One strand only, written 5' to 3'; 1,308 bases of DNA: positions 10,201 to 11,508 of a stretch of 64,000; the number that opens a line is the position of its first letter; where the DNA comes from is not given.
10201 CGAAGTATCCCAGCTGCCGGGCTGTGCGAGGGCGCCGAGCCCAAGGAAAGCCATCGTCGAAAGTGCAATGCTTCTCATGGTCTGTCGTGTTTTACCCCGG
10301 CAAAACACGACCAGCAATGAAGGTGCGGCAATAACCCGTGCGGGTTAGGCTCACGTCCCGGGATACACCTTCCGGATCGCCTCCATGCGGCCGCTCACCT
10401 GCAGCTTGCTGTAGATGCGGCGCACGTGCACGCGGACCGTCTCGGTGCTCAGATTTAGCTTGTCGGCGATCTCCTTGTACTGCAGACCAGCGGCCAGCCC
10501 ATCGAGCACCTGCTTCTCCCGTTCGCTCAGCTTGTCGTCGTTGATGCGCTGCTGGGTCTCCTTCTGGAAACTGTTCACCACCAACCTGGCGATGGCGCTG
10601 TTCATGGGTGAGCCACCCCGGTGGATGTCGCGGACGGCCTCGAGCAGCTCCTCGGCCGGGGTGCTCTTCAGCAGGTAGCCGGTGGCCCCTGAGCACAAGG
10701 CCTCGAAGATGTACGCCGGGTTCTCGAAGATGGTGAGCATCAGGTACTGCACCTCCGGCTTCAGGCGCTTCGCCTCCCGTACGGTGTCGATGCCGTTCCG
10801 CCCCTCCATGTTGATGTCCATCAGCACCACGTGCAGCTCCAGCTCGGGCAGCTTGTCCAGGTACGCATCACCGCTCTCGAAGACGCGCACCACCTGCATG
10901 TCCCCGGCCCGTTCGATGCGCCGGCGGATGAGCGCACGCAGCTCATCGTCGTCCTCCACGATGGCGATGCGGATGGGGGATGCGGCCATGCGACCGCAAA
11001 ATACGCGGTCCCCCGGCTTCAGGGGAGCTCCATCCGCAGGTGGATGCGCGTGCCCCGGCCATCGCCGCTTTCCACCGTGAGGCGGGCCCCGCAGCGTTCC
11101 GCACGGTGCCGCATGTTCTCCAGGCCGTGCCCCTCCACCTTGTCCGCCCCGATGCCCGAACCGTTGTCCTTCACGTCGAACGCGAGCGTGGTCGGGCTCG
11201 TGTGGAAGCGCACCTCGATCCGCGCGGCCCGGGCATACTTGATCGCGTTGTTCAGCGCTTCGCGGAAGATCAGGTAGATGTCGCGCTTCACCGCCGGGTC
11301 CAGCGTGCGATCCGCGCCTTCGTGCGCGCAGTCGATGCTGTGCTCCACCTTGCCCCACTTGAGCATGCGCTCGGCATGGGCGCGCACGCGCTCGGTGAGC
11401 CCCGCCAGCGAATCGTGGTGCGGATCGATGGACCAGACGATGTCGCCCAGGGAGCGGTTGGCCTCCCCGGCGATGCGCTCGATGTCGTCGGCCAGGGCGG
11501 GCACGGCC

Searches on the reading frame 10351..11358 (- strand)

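Call 13: search_protein_families(library=pfam, proteins=[window:10351-11358:-], max_evalue=0.01)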
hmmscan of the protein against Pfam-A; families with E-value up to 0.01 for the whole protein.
window:10351-11358:- (335 aa): 6 families
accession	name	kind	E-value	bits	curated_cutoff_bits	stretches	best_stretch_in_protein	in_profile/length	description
PF00072.30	Response_reg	-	4.2e-22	78.9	30.2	1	131-243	1-111/111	Response regulator receiver domain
PF00196.25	GerE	-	2.6e-19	69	23.5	1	276-330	2-56/57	Bacterial regulatory proteins, luxR family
PF08281.18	Sigma70_r4_2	-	8.1e-07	29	25.7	1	276-319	10-54/54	Sigma-70, region 4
PF04545.22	Sigma70_r4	-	2.1e-06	27.6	24.1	1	275-320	3-49/50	Sigma-70, region 4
PF13412.12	HTH_24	-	0.00084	19.3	21.9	1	290-314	16-40/48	Winged helix-turn-helix DNA-binding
PF13384.12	HTH_23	-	0.0024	18.1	24.6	1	283-314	9-40/50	Homeodomain-like domain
